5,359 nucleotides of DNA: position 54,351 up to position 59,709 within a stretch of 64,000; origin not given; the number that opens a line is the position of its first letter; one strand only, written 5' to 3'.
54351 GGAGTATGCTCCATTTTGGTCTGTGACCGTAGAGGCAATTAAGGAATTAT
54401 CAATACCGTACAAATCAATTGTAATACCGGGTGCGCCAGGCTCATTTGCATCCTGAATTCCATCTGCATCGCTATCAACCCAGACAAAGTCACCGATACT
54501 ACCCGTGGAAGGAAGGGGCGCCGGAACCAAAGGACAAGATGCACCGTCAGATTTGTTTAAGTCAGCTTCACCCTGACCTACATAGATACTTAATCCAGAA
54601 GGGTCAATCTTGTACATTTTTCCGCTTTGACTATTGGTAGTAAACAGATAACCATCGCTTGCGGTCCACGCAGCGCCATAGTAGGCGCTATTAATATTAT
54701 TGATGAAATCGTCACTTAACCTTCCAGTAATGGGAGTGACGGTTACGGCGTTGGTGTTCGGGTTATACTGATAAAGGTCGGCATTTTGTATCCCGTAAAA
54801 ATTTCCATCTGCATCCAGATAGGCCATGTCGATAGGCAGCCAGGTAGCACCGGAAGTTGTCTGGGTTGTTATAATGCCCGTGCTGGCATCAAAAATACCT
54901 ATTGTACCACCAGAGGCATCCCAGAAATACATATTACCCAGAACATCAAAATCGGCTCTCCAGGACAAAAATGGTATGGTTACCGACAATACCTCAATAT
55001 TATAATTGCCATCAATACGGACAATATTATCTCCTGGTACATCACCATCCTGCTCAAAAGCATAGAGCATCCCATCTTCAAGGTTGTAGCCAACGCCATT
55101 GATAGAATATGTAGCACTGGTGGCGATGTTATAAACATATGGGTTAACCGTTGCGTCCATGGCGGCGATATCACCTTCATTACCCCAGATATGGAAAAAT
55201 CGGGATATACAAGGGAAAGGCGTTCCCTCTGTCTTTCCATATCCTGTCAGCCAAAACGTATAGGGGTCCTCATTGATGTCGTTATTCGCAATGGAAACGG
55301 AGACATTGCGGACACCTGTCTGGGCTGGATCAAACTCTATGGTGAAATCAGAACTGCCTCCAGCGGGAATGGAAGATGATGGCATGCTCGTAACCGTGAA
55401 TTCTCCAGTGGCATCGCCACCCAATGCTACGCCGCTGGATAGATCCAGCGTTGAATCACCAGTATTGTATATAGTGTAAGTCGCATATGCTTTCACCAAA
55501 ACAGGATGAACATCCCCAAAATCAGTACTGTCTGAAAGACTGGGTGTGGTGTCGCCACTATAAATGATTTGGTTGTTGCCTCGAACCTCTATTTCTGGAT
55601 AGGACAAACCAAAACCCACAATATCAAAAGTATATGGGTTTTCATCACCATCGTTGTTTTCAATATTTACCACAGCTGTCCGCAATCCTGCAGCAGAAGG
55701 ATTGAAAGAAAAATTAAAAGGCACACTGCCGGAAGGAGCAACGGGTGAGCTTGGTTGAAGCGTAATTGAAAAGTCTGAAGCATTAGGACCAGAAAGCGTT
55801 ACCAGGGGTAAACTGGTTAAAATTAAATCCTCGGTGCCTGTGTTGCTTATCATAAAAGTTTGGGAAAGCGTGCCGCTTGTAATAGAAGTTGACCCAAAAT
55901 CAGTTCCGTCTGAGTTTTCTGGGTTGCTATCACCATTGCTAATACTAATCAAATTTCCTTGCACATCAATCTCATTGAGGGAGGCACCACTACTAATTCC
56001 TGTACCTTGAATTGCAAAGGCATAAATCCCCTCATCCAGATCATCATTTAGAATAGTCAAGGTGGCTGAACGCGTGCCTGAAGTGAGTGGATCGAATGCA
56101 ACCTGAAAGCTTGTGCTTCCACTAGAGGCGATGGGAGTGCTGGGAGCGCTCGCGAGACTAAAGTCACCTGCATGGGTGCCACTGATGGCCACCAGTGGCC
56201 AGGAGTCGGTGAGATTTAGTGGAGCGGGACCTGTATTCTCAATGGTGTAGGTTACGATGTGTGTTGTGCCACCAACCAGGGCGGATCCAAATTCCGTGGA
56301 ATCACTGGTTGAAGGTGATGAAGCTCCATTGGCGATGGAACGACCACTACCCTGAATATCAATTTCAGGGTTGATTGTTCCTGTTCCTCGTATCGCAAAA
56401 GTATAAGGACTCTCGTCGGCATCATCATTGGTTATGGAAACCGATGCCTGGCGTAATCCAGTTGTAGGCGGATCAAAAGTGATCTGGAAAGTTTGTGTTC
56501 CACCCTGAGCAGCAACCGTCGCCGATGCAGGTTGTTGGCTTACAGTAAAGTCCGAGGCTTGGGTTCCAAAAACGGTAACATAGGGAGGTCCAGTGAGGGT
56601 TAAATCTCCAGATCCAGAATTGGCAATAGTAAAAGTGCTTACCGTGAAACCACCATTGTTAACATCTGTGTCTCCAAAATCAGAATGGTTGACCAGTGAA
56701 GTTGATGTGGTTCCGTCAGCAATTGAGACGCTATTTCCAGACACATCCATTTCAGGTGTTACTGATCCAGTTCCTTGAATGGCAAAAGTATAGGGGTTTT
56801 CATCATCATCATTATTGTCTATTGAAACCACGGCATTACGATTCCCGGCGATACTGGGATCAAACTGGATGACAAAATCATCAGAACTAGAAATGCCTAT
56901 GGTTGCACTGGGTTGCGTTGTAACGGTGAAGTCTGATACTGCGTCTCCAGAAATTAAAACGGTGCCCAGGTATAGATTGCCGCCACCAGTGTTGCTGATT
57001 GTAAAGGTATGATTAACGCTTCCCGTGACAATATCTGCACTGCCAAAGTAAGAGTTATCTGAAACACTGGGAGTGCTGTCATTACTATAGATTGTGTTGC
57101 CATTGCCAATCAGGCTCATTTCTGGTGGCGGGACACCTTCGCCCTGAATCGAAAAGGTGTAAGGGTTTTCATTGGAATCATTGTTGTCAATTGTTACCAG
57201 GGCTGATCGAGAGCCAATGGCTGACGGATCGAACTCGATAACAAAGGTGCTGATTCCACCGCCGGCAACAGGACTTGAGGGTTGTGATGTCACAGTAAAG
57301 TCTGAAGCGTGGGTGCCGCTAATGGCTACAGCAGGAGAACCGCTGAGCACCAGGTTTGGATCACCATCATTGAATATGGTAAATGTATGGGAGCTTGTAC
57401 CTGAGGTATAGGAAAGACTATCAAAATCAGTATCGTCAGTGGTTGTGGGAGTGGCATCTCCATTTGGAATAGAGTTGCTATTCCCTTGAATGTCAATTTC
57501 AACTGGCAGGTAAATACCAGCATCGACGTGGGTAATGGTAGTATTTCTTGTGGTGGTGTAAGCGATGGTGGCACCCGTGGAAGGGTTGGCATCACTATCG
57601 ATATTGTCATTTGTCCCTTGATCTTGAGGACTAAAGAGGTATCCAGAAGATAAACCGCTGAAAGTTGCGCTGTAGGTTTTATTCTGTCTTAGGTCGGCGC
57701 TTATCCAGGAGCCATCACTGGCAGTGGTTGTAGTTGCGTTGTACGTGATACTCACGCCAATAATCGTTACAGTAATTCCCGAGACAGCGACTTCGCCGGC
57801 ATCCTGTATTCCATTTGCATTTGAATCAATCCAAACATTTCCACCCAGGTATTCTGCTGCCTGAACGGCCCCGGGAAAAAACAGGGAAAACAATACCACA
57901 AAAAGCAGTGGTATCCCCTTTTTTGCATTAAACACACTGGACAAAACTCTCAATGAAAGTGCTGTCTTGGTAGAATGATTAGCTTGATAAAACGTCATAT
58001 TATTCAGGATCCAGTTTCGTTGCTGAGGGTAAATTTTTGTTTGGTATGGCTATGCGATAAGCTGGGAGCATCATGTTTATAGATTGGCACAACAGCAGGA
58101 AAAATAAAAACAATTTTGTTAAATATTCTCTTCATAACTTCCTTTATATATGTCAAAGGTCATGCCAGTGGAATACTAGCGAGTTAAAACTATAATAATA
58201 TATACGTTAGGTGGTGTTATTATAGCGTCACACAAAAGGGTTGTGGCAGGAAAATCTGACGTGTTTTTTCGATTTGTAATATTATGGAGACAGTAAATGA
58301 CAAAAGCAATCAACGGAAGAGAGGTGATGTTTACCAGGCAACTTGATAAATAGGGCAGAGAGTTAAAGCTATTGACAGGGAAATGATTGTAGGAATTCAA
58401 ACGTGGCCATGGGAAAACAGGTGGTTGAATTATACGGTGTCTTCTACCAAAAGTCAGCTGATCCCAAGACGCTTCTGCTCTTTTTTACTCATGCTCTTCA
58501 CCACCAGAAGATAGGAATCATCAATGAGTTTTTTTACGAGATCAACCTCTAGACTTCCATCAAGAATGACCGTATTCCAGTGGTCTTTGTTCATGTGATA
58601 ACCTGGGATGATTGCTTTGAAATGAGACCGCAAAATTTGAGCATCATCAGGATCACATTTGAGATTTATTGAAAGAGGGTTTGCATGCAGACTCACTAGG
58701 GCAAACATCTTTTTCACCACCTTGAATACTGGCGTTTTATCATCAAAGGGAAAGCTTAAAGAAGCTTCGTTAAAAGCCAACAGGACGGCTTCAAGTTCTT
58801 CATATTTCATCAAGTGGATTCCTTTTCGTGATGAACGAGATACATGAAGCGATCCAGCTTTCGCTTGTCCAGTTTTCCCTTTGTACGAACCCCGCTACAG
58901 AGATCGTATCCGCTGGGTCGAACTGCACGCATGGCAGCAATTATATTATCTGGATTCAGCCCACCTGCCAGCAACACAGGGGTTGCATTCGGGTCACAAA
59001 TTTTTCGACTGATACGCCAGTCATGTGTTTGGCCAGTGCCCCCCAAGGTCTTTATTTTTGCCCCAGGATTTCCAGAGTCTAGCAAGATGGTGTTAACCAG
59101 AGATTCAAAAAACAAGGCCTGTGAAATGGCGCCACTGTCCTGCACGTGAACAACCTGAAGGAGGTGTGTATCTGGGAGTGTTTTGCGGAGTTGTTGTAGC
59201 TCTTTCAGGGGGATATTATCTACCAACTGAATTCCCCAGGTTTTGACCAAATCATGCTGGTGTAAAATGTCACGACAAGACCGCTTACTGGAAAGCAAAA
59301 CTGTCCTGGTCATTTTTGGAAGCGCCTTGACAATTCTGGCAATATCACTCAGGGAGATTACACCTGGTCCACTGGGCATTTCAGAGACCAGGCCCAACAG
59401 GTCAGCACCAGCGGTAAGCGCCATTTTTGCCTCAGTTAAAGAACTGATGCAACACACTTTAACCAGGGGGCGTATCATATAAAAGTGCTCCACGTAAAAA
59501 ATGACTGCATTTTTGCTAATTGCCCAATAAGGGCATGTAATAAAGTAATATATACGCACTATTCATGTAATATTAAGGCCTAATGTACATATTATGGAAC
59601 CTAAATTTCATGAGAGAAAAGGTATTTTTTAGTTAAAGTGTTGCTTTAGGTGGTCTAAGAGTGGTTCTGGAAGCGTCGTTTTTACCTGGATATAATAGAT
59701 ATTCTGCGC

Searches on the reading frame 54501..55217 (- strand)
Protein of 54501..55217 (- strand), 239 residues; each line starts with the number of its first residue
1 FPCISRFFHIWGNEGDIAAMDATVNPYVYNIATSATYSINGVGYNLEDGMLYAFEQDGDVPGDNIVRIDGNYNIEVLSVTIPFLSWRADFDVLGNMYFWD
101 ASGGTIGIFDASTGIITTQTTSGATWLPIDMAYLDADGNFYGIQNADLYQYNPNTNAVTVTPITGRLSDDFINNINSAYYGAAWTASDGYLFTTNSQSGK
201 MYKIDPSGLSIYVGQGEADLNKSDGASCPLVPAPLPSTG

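Call 29: search_protein_families(library=pfam, proteins=[window:54501-55217:-], max_evalue=1)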
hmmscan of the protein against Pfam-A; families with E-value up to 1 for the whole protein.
seq(239 aa): 3 families
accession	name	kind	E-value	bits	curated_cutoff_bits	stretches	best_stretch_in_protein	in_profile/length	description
PF21959.2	DUF6923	-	1.5e-15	58.1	27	1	30-229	28-233/234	Repeat of unknown function (DUF6923)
PF08450.18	SGL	-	0.00088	19.4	26.3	1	94-208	12-124/246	SMP-30/Gluconolactonase/LRE-like region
PF08127.18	Propeptide_C1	-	0.0016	18.8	32.7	1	167-187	1-19/40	Peptidase family C1 propeptide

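Call 57: find_homologous_proteins(query=window:54501-55217:-, max_evalue=0.00001)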
Query seq(239 aa) (239 aa): 1 proteins with E <= 0.00001 among 377 candidates.
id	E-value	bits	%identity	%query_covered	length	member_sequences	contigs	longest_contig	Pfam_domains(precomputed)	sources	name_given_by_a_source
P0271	1.1e-94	334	68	91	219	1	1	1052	PF21959.3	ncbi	-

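Call 66: predict_structure(alignment_id=A3)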
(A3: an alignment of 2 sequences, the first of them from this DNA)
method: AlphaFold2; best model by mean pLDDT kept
length: 239 residues; sequences in the alignment: 2
mean_pLDDT: 52.4   pTM: 0.53
mean pLDDT of the five models: 52.4, 51.0, 41.8, 41.1, 36.7
residues with pLDDT >= 90: 0; 70-90: 58; 50-70: 76; < 50: 105
segments of 3 or more residues with pLDDT < 50: 1-37, 130-132, 176-239
pLDDT, mean of each block of 10 residues (from residue 1): 25 24 24 41 58 59 63 65 64 70 79 82 63 61 73 83 66 52 34 37 44 31 27 29
secondary structure, 60 per line:
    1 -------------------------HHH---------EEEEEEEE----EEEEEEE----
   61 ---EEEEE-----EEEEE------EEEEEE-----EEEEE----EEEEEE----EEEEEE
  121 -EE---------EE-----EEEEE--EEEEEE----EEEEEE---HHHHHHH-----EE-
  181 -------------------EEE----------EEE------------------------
elements in order: E38-45 E50-56 E64-68 E74-78 E85-90 E96-100 E105-110 E115-120 E140-144 E147-152 E157-162 H166-172 E200-202 E213-215

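Call 68: fold_search(model_id=the predicted structure, library=pdb)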
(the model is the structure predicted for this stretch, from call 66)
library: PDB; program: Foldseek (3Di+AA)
matches with E <= 10: 1377; with E <= 0.001: 34
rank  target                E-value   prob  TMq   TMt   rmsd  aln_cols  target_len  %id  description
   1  2z2n                  5.7e-05  1.00  0.46  0.39   4.8       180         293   13  Crystal Structure of selenomethionine substituted virginiamycin B lyase from Staphylococcus aureus (released 2007-06-19)
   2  2z2o_C                8.4e-05  1.00  0.47  0.39   5.2       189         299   17  Crystal Structure of apo virginiamycin B lyase from Staphylococcus aureus (released 2007-06-19)
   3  2z2o_A                1.5e-04  1.00  0.41  0.34   4.0       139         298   16  Crystal Structure of apo virginiamycin B lyase from Staphylococcus aureus (released 2007-06-19)
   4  3ww9                  1.5e-04  1.00  0.48  0.46   5.1       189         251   18  Crystal structure of the computationally designed Pizza6 protein (released 2014-10-08)
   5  1rwi_A                2.0e-04  1.00  0.36  0.34   8.1       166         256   16  Extracellular domain of Mycobacterium tuberculosis PknD (released 2004-04-27)
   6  5d9b                  2.0e-04  1.00  0.37  0.30   5.3       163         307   16  Luciferin-regenerating enzyme solved by SIRAS using XFEL (refined against native data) (released 2015-09-23)
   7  8pju                  2.3e-04  1.00  0.39  0.36   4.0       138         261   17  Crystal structure of the computationally designed SAKe6DEtal protein (released 2024-07-10)
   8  8ink_W                2.8e-04  1.00  0.38  0.25   4.6       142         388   12  human nuclear pre-60S ribosomal particle - State D (released 2023-08-09)
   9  8afy_B                2.8e-04  1.00  0.34  0.26   4.6       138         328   11  Subtomogram average of membrane-bound Atg18 oligomers (released 2023-11-01)
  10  3e5z_A                3.0e-04  1.00  0.37  0.32   5.0       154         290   14  X-Ray structure of the putative gluconolactonase in protein family PF08450. Northeast Structural Genomics Consortium t (released 2008-09-30)
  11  3ww8_A                3.3e-04  1.00  0.31  0.52   7.9       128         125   16  Crystal structure of the computationally designed Pizza3 protein (released 2014-10-08)
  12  8afq_A                3.7e-04  1.00  0.34  0.26   4.8       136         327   10  Tube assembly of Atg18-PR72AA (released 2023-11-01)
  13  6rek                  4.9e-04  1.00  0.36  0.35   7.6       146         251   20  Crystal structure of Pizza6-SH with Cu2+ (released 2019-07-31)
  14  2qc5                  5.2e-04  1.00  0.39  0.32   3.8       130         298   12  Streptogramin B lyase structure (released 2008-10-14)
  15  9ya3_J                5.2e-04  1.00  0.32  0.33   7.8       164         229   15  Cryo-EM structure of the apical region of subpellicular microtubule (SPMT) from Toxoplasma gondii (8-nm repeat) (released 2025-12-03)
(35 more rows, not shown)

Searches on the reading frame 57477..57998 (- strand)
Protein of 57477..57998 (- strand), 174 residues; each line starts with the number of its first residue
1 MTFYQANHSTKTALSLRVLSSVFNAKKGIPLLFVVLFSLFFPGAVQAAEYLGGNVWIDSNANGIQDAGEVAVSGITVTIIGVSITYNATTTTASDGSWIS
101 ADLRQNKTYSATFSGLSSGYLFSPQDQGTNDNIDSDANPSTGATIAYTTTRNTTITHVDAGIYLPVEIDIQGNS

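Call 29: search_protein_families(library=pfam, proteins=[window:57477-57998:-], max_evalue=1)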
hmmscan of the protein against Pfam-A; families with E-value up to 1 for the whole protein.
seq(174 aa): 3 families
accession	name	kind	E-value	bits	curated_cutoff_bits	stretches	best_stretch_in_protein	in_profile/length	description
PF17210.9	SdrD_B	-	8.5e-23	81.1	29.7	1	51-162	3-112/112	SdrD B-like domain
PF13620.12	CarboxypepD_reg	-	0.0097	16.7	32.3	1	66-115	8-56/82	Carboxypeptidase regulatory-like domain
PF00267.27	Porin_1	-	0.019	14.8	23.7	1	89-149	108-169/337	Gram-negative porin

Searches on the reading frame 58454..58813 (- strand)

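Call 10: search_protein_families(library=pfam, proteins=[window:58454-58813:-], max_evalue=0.001)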
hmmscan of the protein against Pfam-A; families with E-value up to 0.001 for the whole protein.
window:58454-58813:- (119 aa): 1 family
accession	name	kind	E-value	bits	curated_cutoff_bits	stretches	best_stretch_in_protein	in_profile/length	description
PF04237.18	YjbR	-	2.7e-29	102.1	30.1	1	12-103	1-88/88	YjbR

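Call 78: search_protein_families(library=ncbifam, proteins=[window:58454-58813:-], max_evalue=0.1)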
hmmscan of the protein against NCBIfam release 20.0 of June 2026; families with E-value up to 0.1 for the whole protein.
window:58454-58813:- (119 aa): 1 family
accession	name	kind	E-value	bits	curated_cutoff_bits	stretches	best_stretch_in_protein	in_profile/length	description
NF007603.0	PRK10250.1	equivalog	3e-24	85.5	183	1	12-116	15-119/122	MmcQ/YjbR family DNA-binding protein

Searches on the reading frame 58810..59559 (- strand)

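Call 10: search_protein_families(library=pfam, proteins=[window:58810-59559:-], max_evalue=0.001)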
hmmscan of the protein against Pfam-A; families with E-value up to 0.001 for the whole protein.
window:58810-59559:- (249 aa): 1 family
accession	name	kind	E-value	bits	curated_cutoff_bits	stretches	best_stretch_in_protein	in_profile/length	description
PF00697.28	PRAI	-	4.7e-18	66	22.7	1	33-239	1-191/193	N-(5'phosphoribosyl)anthranilate (PRA) isomerase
